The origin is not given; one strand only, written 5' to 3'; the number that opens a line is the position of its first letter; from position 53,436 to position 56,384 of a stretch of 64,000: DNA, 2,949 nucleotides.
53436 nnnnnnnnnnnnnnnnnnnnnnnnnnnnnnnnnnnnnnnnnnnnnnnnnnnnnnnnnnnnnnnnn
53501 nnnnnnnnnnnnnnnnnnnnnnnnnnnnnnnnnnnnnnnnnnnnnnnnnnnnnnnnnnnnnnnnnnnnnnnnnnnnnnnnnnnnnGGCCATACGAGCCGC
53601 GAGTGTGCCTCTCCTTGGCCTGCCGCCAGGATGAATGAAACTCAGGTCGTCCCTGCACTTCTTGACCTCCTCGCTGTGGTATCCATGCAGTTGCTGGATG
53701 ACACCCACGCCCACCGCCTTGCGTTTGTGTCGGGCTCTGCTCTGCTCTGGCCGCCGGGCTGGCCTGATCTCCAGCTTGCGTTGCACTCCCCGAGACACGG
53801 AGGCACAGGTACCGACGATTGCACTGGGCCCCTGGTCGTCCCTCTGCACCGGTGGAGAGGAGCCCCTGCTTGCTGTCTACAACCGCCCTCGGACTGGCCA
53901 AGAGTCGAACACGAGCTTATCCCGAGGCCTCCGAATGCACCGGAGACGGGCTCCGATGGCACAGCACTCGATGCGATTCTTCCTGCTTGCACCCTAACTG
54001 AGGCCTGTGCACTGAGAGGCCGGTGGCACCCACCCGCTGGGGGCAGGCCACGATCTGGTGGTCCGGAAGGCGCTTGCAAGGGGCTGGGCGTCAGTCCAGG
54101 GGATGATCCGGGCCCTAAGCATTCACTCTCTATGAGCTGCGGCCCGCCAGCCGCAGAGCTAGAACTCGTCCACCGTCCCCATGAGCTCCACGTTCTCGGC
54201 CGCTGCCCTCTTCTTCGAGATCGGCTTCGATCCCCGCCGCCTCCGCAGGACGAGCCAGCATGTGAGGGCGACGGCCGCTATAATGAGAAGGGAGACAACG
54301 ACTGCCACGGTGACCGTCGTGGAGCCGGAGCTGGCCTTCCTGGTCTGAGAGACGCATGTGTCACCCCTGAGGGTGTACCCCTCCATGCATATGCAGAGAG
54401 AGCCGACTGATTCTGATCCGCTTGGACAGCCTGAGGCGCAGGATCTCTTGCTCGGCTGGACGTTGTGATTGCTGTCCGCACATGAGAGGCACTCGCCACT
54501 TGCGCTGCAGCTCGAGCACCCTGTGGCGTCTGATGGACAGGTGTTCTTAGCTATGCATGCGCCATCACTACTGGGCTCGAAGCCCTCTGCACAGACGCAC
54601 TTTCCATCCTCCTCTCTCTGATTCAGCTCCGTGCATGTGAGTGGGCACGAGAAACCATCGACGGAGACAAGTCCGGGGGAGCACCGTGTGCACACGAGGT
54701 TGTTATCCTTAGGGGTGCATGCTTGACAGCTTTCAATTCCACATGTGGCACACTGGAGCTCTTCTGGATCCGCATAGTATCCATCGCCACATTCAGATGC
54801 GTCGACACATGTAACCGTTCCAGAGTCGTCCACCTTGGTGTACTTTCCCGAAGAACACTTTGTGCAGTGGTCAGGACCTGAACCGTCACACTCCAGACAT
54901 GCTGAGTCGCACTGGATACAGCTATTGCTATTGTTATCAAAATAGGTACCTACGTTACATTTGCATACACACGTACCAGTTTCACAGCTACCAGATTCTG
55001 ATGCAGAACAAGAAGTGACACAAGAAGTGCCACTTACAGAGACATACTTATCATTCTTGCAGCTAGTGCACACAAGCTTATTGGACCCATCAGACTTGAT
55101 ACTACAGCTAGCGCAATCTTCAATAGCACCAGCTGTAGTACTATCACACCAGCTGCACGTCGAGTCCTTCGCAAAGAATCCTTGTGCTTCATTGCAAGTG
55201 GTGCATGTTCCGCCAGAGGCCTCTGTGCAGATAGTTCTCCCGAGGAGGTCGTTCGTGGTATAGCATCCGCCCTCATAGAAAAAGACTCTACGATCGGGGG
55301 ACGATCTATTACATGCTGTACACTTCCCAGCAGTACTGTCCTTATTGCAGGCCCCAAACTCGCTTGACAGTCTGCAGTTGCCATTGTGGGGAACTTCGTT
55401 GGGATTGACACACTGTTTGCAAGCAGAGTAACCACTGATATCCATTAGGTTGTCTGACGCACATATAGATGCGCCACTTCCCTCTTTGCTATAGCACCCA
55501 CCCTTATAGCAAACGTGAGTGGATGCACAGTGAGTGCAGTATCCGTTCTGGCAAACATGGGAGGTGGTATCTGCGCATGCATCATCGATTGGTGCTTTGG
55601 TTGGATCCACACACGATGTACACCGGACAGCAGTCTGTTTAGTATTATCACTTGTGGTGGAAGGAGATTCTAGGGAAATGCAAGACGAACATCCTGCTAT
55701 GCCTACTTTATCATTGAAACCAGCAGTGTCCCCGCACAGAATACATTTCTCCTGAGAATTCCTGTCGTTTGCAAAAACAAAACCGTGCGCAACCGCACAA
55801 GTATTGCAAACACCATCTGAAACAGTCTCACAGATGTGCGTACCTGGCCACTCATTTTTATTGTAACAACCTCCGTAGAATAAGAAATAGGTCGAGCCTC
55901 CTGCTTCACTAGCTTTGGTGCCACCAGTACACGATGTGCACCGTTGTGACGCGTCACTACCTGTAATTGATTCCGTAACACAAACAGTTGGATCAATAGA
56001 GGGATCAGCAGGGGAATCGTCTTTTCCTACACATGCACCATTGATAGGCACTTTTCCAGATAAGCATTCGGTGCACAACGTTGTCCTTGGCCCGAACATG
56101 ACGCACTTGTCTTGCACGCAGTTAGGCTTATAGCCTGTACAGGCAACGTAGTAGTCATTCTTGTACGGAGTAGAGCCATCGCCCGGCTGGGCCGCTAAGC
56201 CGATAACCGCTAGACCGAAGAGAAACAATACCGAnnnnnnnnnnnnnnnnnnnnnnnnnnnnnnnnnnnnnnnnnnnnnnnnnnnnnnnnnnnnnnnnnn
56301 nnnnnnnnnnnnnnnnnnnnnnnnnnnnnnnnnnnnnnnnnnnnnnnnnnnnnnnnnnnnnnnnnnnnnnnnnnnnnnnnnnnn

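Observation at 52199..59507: VSP / HCMP / VSP-pseudogene cluster with a conserved extended 3' element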

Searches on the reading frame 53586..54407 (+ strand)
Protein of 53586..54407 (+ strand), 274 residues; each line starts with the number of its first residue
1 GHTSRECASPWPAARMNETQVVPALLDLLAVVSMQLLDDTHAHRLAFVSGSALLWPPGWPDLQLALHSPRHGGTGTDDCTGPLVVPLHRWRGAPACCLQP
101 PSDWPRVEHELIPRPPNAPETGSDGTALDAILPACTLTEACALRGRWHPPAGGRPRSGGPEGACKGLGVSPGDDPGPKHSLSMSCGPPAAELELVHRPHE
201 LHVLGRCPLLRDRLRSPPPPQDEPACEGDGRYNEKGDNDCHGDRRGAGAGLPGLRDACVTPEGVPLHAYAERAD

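Call 62: search_protein_families(library=pfam, proteins=[window:53586-54407:+], max_evalue=0.1)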
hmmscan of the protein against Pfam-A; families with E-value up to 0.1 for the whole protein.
window:53586-54407:+ (274 aa): 0 families

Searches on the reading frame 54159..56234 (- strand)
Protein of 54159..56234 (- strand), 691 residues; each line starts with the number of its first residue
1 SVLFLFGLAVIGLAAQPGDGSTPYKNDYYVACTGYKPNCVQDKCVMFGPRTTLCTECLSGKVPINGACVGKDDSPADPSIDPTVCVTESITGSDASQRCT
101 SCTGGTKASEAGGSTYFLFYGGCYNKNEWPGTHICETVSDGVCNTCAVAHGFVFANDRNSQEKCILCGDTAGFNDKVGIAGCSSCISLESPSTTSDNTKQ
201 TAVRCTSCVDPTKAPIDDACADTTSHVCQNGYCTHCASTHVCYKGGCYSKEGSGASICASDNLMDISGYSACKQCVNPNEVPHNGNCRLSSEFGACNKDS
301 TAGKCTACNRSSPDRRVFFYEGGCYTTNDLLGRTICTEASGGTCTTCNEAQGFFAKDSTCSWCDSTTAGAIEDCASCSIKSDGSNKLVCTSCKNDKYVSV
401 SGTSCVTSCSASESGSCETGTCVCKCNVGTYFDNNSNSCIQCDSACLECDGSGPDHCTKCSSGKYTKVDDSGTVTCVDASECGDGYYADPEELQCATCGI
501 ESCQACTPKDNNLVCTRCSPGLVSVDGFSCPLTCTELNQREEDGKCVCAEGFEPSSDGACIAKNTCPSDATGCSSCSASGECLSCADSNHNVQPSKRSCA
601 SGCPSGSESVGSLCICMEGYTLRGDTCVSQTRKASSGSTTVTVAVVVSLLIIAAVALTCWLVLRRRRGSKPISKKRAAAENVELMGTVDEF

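Call 12: search_protein_families(library=pfam, proteins=[window:54162-56234:-], max_evalue=0.01)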
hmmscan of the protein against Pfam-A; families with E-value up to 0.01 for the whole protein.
window:54162-56234:- (691 aa): 2 families
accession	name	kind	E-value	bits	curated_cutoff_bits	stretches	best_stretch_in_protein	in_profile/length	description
PF03302.18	VSP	-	2.6e-05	23.7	31.4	1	256-393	156-290/397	Giardia variant-specific surface protein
PF21314.2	TM_ErbB1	-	0.0052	16.9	27.1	1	643-667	3-27/36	Epidermal growth factor receptor transmembrane-juxtamembrane segment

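Call 14: find_encoding_contigs(protein=window:54159-56234:-, flank=10000, max_places=6)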
Protein window:54159-56234:- (691 aa): no gene with exactly this product is on record in the collection.

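Call 17: list_cluster_members(proteins=[P0001, window:54162-56234:-])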
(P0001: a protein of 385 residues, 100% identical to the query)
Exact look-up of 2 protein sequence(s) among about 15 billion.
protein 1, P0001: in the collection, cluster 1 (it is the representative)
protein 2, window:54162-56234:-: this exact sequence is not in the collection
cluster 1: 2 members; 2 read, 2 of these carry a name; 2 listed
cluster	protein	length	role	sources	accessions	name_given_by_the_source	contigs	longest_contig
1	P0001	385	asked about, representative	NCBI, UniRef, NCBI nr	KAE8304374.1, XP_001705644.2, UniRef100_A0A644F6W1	VSP [Giardia duodenalis] | VSP n=1 Tax=Giardia intestinalis (strain ATCC 50803 / WB clone C6) TaxID=184922 ... | VSP [Giardia intestinalis]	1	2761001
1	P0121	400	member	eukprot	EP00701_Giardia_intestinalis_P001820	XP_001705644.1 VSP [Giardia lamblia ATCC 50803]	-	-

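Call 34: find_homologous_proteins(query=window:54162-56234:-, max_evalue=1e-60)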
Query window:54162-56234:- (691 aa): 22 proteins with E <= 1e-60 among 6244 candidates.
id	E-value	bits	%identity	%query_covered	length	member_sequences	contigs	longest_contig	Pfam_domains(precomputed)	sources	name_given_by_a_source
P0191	0.0e+0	1211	96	80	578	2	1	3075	PF03302.19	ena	-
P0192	3.8e-283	959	65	100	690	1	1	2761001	PF03302.19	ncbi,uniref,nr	ncbi:High cysteine membrane protein Group 1 [Giardia duodenalis]|uniref:High cysteine membrane prote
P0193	7.5e-270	916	61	100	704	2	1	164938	PF03302.19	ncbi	ncbi:Hypothetical protein GSB_150112, partial [Giardia duodenalis]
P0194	5.5e-261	886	50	79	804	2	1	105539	PF03302.19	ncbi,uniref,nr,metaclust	ncbi:Proprotein convertase subtilisin/kexin type 5 precursor [Giardia lamblia P15]|uniref:Proprotein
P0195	3.6e-259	880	60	100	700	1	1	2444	PF03302.19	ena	-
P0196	1.7e-257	875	58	100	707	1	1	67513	PF03302.19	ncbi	ncbi:Hypothetical protein GSB_151926, partial [Giardia duodenalis]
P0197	2.7e-256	871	60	100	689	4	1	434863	PF03302.19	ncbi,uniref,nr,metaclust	ncbi:Variant-specific surface protein [Giardia duodenalis]|uniref:Variant-specific surface protein n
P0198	1.8e-248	845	57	100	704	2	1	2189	PF03302.19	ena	-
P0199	2.3e-243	828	56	100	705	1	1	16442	PF03302.19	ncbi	ncbi:Variant-specific surface protein, partial [Giardia duodenalis]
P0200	1.2e-238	812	55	99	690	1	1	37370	PF03302.19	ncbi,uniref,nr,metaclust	ncbi:High cysteine membrane protein Group 1 [Giardia lamblia P15]|uniref:High cysteine membrane prot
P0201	1.0e-229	783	54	100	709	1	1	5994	PF03302.19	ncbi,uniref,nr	ncbi:Variant-specific surface protein [Giardia duodenalis assemblage B]|uniref:Variant-specific surf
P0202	1.6e-207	709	52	100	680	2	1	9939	-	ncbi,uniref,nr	ncbi:High cysteine membrane protein Group 1 [Giardia lamblia P15]|uniref:High cysteine membrane prot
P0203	6.1e-198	678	56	82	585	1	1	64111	PF03302.19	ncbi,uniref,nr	ncbi:Hypothetical protein GSB_151099 [Giardia duodenalis]|uniref:EGF-like domain-containing protein 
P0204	1.6e-196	673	50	100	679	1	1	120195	-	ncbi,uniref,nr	ncbi:High cysteine membrane protein Group 1 [Giardia lamblia P15]|uniref:High cysteine membrane prot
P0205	1.0e-165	571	49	81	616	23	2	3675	PF03302.19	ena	-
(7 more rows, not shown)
